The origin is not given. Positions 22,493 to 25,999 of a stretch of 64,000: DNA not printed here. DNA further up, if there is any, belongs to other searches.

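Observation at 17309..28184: Tandem paralogous [FeFe]-hydrogenase operons split by rex; the second uses a 1068-aa HndB-NuoF-GltD triple fusion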

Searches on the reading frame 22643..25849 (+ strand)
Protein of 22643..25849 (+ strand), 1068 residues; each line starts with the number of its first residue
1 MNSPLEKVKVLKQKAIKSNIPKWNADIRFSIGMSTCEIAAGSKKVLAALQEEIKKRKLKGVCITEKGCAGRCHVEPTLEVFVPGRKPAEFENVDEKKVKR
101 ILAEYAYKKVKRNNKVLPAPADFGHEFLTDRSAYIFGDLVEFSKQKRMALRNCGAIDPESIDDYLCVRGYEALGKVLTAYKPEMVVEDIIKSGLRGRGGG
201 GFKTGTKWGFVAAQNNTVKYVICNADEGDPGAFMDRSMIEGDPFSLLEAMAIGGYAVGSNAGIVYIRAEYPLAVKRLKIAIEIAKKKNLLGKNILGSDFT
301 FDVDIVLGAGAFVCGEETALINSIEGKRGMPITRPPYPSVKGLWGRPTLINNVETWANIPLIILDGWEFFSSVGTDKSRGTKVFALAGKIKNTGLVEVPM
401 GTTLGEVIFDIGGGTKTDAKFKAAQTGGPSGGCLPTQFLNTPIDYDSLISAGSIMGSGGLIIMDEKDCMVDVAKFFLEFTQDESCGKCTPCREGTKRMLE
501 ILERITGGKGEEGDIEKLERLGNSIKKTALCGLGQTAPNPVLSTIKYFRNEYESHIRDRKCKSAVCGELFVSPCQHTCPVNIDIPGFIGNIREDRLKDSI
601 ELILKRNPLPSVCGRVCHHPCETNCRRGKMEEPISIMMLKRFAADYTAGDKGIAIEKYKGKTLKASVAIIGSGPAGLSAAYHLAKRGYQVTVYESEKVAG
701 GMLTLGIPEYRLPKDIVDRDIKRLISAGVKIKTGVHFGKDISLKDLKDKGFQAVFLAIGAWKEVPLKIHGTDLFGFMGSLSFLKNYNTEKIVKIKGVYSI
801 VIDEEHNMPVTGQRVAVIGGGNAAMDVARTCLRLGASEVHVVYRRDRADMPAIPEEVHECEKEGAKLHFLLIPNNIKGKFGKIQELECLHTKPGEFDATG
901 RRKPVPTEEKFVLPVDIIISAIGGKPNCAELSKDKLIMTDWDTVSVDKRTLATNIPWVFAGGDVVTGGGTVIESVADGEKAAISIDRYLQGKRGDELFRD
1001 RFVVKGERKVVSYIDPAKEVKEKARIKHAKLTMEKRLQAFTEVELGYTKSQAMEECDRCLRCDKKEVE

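Call 3: search_protein_families(library=pfam, proteins=[window:22643-25849:+], max_evalue=0.001)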
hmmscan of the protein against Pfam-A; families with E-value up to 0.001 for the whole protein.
window:22643-25849:+ (1068 aa): 20 families
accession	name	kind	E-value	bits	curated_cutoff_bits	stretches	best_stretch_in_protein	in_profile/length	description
PF01512.22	Complex1_51K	-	1.3e-41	142.4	31.2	1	191-360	3-149/150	Nuo51 FMN-binding domain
PF10589.14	NADH_4Fe-4S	-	2.9e-36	123.7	23.5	1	471-555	1-85/85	NADH-ubiquinone oxidoreductase-F iron-sulfur binding region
PF07992.20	Pyr_redox_2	-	1.9e-31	110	26.1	1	666-976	2-289/291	Pyridine nucleotide-disulphide oxidoreductase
PF14691.11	Fer4_20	-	3.3e-27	95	25.8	1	566-648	24-109/113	Dihydroprymidine dehydrogenase domain II, 4Fe-4S cluster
PF13738.12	Pyr_redox_3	-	4.2e-14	52.9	30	1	788-962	137-305/305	Pyridine nucleotide-disulphide oxidoreductase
PF00070.33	Pyr_redox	-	3.3e-10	40.8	22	1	814-858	1-43/82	Pyridine nucleotide-disulphide oxidoreductase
PF13450.12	NAD_binding_8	-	9.7e-10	39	21.9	1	669-702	1-34/68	NAD(P)-binding Rossmann-like domain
PF01266.30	DAO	-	3.3e-09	37.2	27.9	1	667-700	2-36/353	FAD dependent oxidoreductase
PF12831.13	FAD_oxidored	-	1.7e-07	31.3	27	1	667-707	2-42/416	FAD dependent oxidoreductase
PF00890.30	FAD_binding_2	-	1.5e-06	28.1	20.4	1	667-702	2-37/414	FAD binding domain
PF01946.23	Thi4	-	1.6e-06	28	26.2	1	663-706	16-60/235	Thi4 family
PF10531.15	SLBB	-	2e-06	28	27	1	384-432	2-53/55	SLBB domain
PF01262.27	AlaDh_PNT_C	-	6.4e-06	26.2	23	0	651-697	16-61/214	Alanine dehydrogenase/PNT, C-terminal domain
PF13241.12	NAD_binding_7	-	2.7e-05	25.1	22.1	0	810-845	5-39/104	Putative NAD(P)-binding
PF03486.20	HI0933_like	-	3.3e-05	23.9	50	1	666-700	2-36/244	HI0933-like protein Rossmann domain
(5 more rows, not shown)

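Call 4: search_protein_families(library=ncbifam, proteins=[window:22643-25849:+], max_evalue=0.001)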
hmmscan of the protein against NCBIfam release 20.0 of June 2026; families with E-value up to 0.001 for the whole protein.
window:22643-25849:+ (1068 aa): 89 families (the best 25 are shown)
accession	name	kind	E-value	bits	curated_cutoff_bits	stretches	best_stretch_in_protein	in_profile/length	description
TIGR01959.1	nuoF_fam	equivalog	2.1e-142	474.3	558.65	1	158-556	11-410/410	NADH-quinone oxidoreductase subunit NuoF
NF009410.0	PRK12771.1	subfamily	1.6e-137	459.4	516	1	525-1062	4-511/566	NAD(P)-binding protein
NF009454.0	PRK12814.1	equivalog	3.2e-125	419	916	1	566-1067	97-577/657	putative NADPH-dependent glutamate synthase small subunit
NF009414.0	PRK12778.1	equivalog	2.1e-118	396.6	1103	2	570-991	335-751/752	bifunctional dihydroorotate dehydrogenase B NAD binding subunit/NADPH-dependent glutamate synthase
TIGR01316.1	gltA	equivalog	6.2e-109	364.8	471.75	2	571-989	35-449/449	NADPH-dependent glutamate synthase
NF008436.0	PRK11278.1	equivalog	1.1e-108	364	749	1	156-562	22-432/448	NADH-quinone oxidoreductase subunit NuoF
NF010120.0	PRK13596.1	equivalog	1.2e-105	353.6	389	1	175-562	33-423/433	NADH-quinone oxidoreductase subunit NuoF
TIGR03315.1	Se_ygfK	equivalog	7.3e-102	341.5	835.3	1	562-1063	435-887/1012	putative selenate reductase subunit YgfK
NF010590.0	PRK13984.1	equivalog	4e-98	329.1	946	2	572-992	196-609/611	putative oxidoreductase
NF009413.0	PRK12775.1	equivalog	6.3e-89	299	1895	1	571-991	338-756/1006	putative trifunctional 2-polyprenylphenol hydroxylase/glutamate synthase subunit beta/ferritin domain-containing protein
TIGR01318.1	gltD_gamma_fam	subfamily_domain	4.5e-87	292.6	482.95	1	563-990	39-466/467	glutamate synthase, small subunit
NF009408.0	PRK12769.1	equivalog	8.8e-86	288.4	1003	2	555-991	219-653/659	formate-dependent uric acid utilization protein AegA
NF009415.0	PRK12779.1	equivalog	2.8e-76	257.2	1519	1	555-985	187-622/944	putative bifunctional glutamate synthase subunit beta/2-polyprenylphenol hydroxylase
NF009451.0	PRK12809.1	equivalog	2.8e-65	220.8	1154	1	572-985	217-630/639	formate-dependent uric acid utilization protein YgfT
TIGR01317.1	GOGAT_sm_gam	subfamily_domain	1.3e-63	215.6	447.7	1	553-992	29-481/485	glutamate synthase small subunit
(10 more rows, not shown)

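Call 7: search_solved_structures(query=window:22643-25846:+, max_evalue=1e-10)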
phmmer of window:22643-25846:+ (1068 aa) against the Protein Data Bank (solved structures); distinct sequences matched with E-value up to 1e-10: 75 (the best 60 are shown).
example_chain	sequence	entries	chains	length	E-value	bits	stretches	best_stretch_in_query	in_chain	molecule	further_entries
7q4v_B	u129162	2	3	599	1.2e-203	682.2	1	38-570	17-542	Iron hydrogenase HydB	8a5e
8oh5_B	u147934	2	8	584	1.1e-198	665.7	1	29-571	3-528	NAD-reducing hydrogenase subunit HoxF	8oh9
9bov_B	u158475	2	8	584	3.4e-196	657.5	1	28-570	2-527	NADH dehydrogenase (Quinone)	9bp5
7t2r_B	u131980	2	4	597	2e-195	654.9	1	38-570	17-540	NiFe hydrogenase subunit B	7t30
9n5u_B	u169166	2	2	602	2.9e-195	654.4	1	29-569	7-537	NfnB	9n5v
7q4w_B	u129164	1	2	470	1.2e-190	639.1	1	161-570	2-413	Iron hydrogenase HydB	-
8a6t_B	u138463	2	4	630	5.7e-177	593.8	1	66-569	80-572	Electron bifurcating hydrogenase subunit HydB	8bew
9mqx_B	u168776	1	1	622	6.2e-171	573.8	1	37-574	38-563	NADH:ubiquinone oxidoreductase, NADH-binding (51 kD) subunit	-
7p5h_B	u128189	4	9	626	7.4e-162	543.8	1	33-567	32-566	Fe-hydrogenase, subunit beta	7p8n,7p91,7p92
6hl2_B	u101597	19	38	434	1.4e-113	384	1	152-557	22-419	NADH-quinone oxidoreductase subunit F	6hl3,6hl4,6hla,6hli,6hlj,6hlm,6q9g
7q5y_C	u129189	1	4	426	1.8e-113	383.5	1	152-556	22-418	NADH-quinone oxidoreductase subunit F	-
6r7p_B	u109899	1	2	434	3.5e-113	382.6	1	152-557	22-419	NADH-quinone oxidoreductase subunit F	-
6q9c_B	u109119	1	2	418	3.8e-113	382.5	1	152-555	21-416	NADH-quinone oxidoreductase subunit F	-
9fii_B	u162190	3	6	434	4.9e-113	382.1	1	152-557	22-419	NADH-quinone oxidoreductase subunit F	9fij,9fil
6q9k_B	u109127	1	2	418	9.6e-113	381.2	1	152-555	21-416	NADH-quinone oxidoreductase subunit F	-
9bov_A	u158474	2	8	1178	3.4e-104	352.8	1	572-1063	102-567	Molybdopterin oxidoreductase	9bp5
9n5u_A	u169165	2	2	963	1.6e-96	327.4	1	571-1063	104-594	NfnA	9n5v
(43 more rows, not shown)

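Call 10: find_homologous_proteins(query=window:22643-25846:+, max_evalue=1e-20)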
Query window:22643-25846:+ (1068 aa): 8000 proteins with E <= 1e-20 among 8000 candidates; the best 120 are listed.
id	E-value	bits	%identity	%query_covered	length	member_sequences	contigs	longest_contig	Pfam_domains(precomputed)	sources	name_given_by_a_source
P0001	0.0e+0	2408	98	100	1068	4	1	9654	PF13241.13,PF13450.13,PF07992.21,PF00070.34,PF01134.29,PF12831.14,PF01946.24,PF10531.16,PF01266.31,PF10589.15,PF14691.12,PF00890.31,PF13738.13,PF01512.23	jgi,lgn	jgi:NADH-quinone oxidoreductase subunit F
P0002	0.0e+0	2222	89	100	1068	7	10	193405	PF13241.13,PF13450.13,PF07992.21,PF00070.34,PF12831.14,PF01946.24,PF10531.16,PF01266.31,PF10589.15,PF14691.12,PF13738.13,PF01262.28,PF01512.23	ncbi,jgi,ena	-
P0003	0.0e+0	2216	89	100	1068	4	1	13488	PF01946.24,PF10531.16,PF01266.31,PF10589.15,PF13450.13,PF14691.12,PF07992.21,PF00070.34,PF13738.13,PF01512.23,PF12831.14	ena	-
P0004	0.0e+0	1933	78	100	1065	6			PF13241.13,PF13450.13,PF07992.21,PF00070.34,PF03486.21,PF12831.14,PF01946.24,PF01266.31,PF10589.15,PF14691.12,PF00890.31,PF00291.32,PF13738.13,PF01512.23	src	-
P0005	0.0e+0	1887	77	100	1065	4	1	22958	PF13450.13,PF07992.21,PF00070.34,PF03486.21,PF12831.14,PF01946.24,PF01266.31,PF10589.15,PF01593.31,PF14691.12,PF00890.31,PF13738.13,PF01512.23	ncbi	ncbi:MAG: FAD-dependent oxidoreductase [Candidatus Firestonebacteria bacterium]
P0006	0.0e+0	1737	71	100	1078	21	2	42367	PF01946.24,PF10531.16,PF01266.31,PF10589.15,PF13450.13,PF14691.12,PF07992.21,PF00070.34,PF13738.13,PF01512.23,PF12831.14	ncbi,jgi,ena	-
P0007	0.0e+0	1691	69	100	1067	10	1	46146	PF13450.13,PF07992.21,PF00070.34,PF03486.21,PF01134.29,PF12831.14,PF01946.24,PF10531.16,PF01266.31,PF10589.15,PF01593.31,PF14691.12,PF00890.31,PF13738.13,PF01512.23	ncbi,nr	ncbi:MAG: FAD-dependent oxidoreductase [bacterium]|nr:FAD-dependent oxidoreductase [bacterium]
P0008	0.0e+0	1685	68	100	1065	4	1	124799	PF13450.13,PF07992.21,PF00070.34,PF03486.21,PF12831.14,PF01946.24,PF10531.16,PF01266.31,PF10589.15,PF01593.31,PF14691.12,PF00890.31,PF13738.13,PF01512.23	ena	-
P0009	0.0e+0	1657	67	100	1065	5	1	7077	PF13241.13,PF13450.13,PF07992.21,PF00070.34,PF03486.21,PF12831.14,PF01946.24,PF10531.16,PF01266.31,PF10589.15,PF14691.12,PF13738.13,PF01512.23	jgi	jgi:NADH-quinone oxidoreductase subunit F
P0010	0.0e+0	1657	67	100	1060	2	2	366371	PF13241.13,PF13450.13,PF07992.21,PF00070.34,PF03486.21,PF01134.29,PF12831.14,PF01946.24,PF10531.16,PF01266.31,PF10589.15,PF14691.12,PF13738.13,PF01512.23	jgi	jgi:NADH-quinone oxidoreductase subunit F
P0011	0.0e+0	1646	69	100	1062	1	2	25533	PF13450.13,PF07992.21,PF00070.34,PF03486.21,PF12831.14,PF01946.24,PF10531.16,PF01266.31,PF10589.15,PF01593.31,PF14691.12,PF00890.31,PF13738.13,PF01512.23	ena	-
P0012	0.0e+0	1599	65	100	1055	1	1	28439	PF13450.13,PF07992.21,PF00070.34,PF03486.21,PF12831.14,PF01946.24,PF10531.16,PF01266.31,PF10589.15,PF14691.12,PF00890.31,PF13738.13,PF01512.23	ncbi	ncbi:MAG: FAD-dependent oxidoreductase [bacterium]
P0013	0.0e+0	1584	66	100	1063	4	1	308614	PF10589.15,PF13450.13,PF14691.12,PF07992.21,PF00070.34,PF13738.13,PF01262.28,PF01512.23,PF12831.14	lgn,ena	-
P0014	0.0e+0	1578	65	100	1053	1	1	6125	PF13450.13,PF07992.21,PF00070.34,PF03486.21,PF12831.14,PF10531.16,PF01266.31,PF10589.15,PF01593.31,PF14691.12,PF00890.31,PF13738.13,PF01512.23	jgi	-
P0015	0.0e+0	1577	64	100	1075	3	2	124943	PF01946.24,PF10531.16,PF01266.31,PF10589.15,PF01593.31,PF13450.13,PF14691.12,PF07992.21,PF00070.34,PF13738.13,PF01512.23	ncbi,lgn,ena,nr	ncbi:MAG TPA: NADH-ubiquinone oxidoreductase-F iron-sulfur binding region domain-containing protein 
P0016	0.0e+0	1559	64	100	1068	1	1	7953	PF13241.13,PF13450.13,PF07992.21,PF00070.34,PF03486.21,PF12831.14,PF01946.24,PF10531.16,PF01266.31,PF10589.15,PF14691.12,PF00890.31,PF13738.13,PF01512.23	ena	-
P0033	0.0e+0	1226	53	100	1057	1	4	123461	PF13450.13,PF07992.21,PF00070.34,PF03486.21,PF01134.29,PF01494.26,PF12831.14,PF01946.24,PF10531.16,PF01266.31,PF10589.15,PF14691.12,PF00890.31,PF13738.13,PF01262.28,PF01512.23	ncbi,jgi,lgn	-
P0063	0.0e+0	1146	53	96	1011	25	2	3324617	PF01946.24,PF01266.31,PF10589.15,PF13450.13,PF14691.12,PF07992.21,PF00070.34,PF13738.13,PF01257.26,PF01512.23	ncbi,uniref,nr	ncbi:NADH-quinone oxidoreductase subunit NuoF [Moorella sp. Hama-1]|uniref:NADH-quinone oxidoreducta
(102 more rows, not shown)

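Call 27: find_encoding_contigs(protein=P0063, flank=8000, max_places=2)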
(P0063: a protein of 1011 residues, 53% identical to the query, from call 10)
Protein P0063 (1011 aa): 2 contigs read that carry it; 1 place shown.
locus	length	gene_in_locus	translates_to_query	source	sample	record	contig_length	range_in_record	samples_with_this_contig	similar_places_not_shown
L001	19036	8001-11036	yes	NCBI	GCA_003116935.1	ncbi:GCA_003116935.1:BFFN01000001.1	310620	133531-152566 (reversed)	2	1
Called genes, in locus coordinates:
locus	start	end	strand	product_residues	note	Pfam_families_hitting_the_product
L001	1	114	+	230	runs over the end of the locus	PF00072:Response_reg, PF00486:Trans_reg_C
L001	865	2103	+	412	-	PF01964:ThiC_Rad_SAM, PF02277:DBI_PRT, PF10050:DUF2284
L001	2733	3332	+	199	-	-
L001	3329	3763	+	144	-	PF13581:HATPase_c_2, PF02518:HATPase_c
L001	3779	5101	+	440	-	PF00037:Fer4 (weak), PF12838:Fer4_7, PF13187:Fer4_9, PF13237:Fer4_10, PF14697:Fer4_21 (weak), PF00037:Fer4 (weak), PF02906:Fe_hyd_lg_C, PF04060:FeS, +2 more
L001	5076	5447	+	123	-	PF07085:DRTGG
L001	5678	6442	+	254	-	PF02811:PHP, PF13263:PHP_C (weak)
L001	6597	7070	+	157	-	PF01257:2Fe-2S_thioredx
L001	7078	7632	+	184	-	PF02518:HATPase_c, PF13589:HATPase_c_3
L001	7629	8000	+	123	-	-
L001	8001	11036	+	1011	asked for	PF01257:2Fe-2S_thioredx (weak), PF01512:Complex1_51K, PF10589:NADH_4Fe-4S, PF14691:Fer4_20, PF01946:Thi4 (weak), PF07992:Pyr_redox_2, PF13450:NAD_binding_8, PF13738:Pyr_redox_3, +2 more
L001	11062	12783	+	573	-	PF00111:Fer2, PF13510:Fer2_4, PF10588:NADH-G_4Fe-4S_3, PF14697:Fer4_21 (weak), PF22117:Fer4_Nqo3 (weak), PF12838:Fer4_7 (weak), PF02906:Fe_hyd_lg_C, PF02256:Fe_hyd_SSU, +2 more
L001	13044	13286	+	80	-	-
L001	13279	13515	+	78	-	PF07927:HicA_toxin (weak)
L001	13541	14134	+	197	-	PF00657:Lipase_GDSL, PF13472:Lipase_GDSL_2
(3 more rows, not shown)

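Call 28: find_encoding_contigs(protein=P0002, flank=10000, max_places=3)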
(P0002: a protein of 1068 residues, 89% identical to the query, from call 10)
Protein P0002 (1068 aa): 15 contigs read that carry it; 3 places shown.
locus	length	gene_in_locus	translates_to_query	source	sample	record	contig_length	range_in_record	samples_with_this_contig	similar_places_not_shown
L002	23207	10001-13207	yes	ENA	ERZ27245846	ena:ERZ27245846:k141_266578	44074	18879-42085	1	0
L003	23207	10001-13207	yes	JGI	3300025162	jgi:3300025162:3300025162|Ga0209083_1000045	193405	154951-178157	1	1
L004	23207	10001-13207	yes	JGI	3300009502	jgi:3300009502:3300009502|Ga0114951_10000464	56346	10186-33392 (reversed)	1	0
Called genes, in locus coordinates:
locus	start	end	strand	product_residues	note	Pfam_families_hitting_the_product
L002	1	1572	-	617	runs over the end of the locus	PF13727:CoA_binding_3, PF01073:3Beta_HSD, PF01370:Epimerase, PF02719:Polysacc_synt_2, PF04321:RmlD_sub_bind, PF16363:GDP_Man_Dehyd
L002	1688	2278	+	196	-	PF02545:Maf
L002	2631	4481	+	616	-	PF00425:Chorismate_bind, PF01063:Aminotran_4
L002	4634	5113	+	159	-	PF01257:2Fe-2S_thioredx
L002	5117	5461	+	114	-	PF01257:2Fe-2S_thioredx (weak)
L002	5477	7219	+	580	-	PF01512:Complex1_51K, PF10531:SLBB (weak), PF10589:NADH_4Fe-4S, PF00037:Fer4 (weak), PF13237:Fer4_10, PF14697:Fer4_21 (weak), PF12838:Fer4_7, PF13187:Fer4_9 (weak), +2 more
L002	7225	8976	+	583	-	PF00111:Fer2, PF13510:Fer2_4, PF10588:NADH-G_4Fe-4S_3, PF12838:Fer4_7, PF13187:Fer4_9 (weak), PF00037:Fer4 (weak), PF02906:Fe_hyd_lg_C, PF02256:Fe_hyd_SSU, +1 more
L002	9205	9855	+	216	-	PF06971:Put_DNA-bind_N, PF02629:CoA_binding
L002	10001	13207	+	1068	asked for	PF01512:Complex1_51K, PF10531:SLBB (weak), PF10589:NADH_4Fe-4S, PF14691:Fer4_20, PF01266:DAO, PF07992:Pyr_redox_2, PF13450:NAD_binding_8, PF13738:Pyr_redox_3, +5 more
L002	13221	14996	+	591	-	PF00111:Fer2 (weak), PF13510:Fer2_4, PF10588:NADH-G_4Fe-4S_3, PF12837:Fer4_6 (weak), PF12838:Fer4_7, PF13183:Fer4_8 (weak), PF02906:Fe_hyd_lg_C, PF02256:Fe_hyd_SSU, +4 more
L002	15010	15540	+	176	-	PF01257:2Fe-2S_thioredx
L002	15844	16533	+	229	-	PF00899:ThiF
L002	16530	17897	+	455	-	PF04055:Radical_SAM, PF06968:BATS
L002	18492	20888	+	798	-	PF00580:UvrD-helicase, PF13245:AAA_19, PF13538:UvrD_C_2 (faint), PF13361:UvrD_C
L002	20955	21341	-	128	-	PF06103:DUF948 (faint)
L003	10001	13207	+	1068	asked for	PF01512:Complex1_51K, PF10531:SLBB (weak), PF10589:NADH_4Fe-4S, PF14691:Fer4_20, PF01266:DAO, PF07992:Pyr_redox_2, PF13450:NAD_binding_8, PF13738:Pyr_redox_3, +5 more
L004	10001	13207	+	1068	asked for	PF01512:Complex1_51K, PF10531:SLBB (weak), PF10589:NADH_4Fe-4S, PF14691:Fer4_20, PF01266:DAO, PF07992:Pyr_redox_2, PF13450:NAD_binding_8, PF13738:Pyr_redox_3, +5 more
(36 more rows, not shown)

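Call 30: find_encoding_contigs(protein=P0033, flank=8000, max_places=2)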
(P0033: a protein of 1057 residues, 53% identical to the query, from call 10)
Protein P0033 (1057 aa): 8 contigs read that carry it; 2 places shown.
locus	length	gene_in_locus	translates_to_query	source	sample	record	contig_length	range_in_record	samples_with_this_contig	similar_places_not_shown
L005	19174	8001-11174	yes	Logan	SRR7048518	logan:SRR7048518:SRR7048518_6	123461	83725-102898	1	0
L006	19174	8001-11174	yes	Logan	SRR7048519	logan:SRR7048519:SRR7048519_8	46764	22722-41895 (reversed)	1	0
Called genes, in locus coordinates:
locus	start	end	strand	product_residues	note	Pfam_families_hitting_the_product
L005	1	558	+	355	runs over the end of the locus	PF13500:AAA_26, PF07085:DRTGG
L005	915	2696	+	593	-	PF17297:PEPCK_N, PF00821:PEPCK_GTP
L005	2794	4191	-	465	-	-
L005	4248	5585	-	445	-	PF06245:DUF1015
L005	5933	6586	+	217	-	PF02492:cobW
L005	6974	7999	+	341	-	PF00512:HisKA (weak), PF02518:HATPase_c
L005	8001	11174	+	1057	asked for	PF01512:Complex1_51K, PF10531:SLBB (weak), PF10589:NADH_4Fe-4S, PF14691:Fer4_20, PF01946:Thi4 (weak), PF07992:Pyr_redox_2, PF13450:NAD_binding_8, PF13738:Pyr_redox_3, +8 more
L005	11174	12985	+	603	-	PF13510:Fer2_4, PF00111:Fer2 (weak), PF10588:NADH-G_4Fe-4S_3, PF12838:Fer4_7, PF13237:Fer4_10, PF22117:Fer4_Nqo3, PF02906:Fe_hyd_lg_C, PF02256:Fe_hyd_SSU, +5 more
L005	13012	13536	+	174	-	PF01257:2Fe-2S_thioredx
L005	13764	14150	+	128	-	PF00072:Response_reg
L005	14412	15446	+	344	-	PF13534:Fer4_17 (faint), PF12838:Fer4_7 (faint), PF13187:Fer4_9 (faint), PF17179:Fer4_22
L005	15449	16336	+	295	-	PF00970:FAD_binding_6, PF00175:NAD_binding_1, PF10418:DHODB_Fe-S_bind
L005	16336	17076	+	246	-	PF01058:Oxidored_q6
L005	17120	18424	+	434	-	PF00374:NiFeSe_Hases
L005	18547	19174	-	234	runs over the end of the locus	PF00005:ABC_tran, PF13304:AAA_21 (faint)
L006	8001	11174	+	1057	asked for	PF01512:Complex1_51K, PF10531:SLBB (weak), PF10589:NADH_4Fe-4S, PF14691:Fer4_20, PF01946:Thi4 (weak), PF07992:Pyr_redox_2, PF13450:NAD_binding_8, PF13738:Pyr_redox_3, +8 more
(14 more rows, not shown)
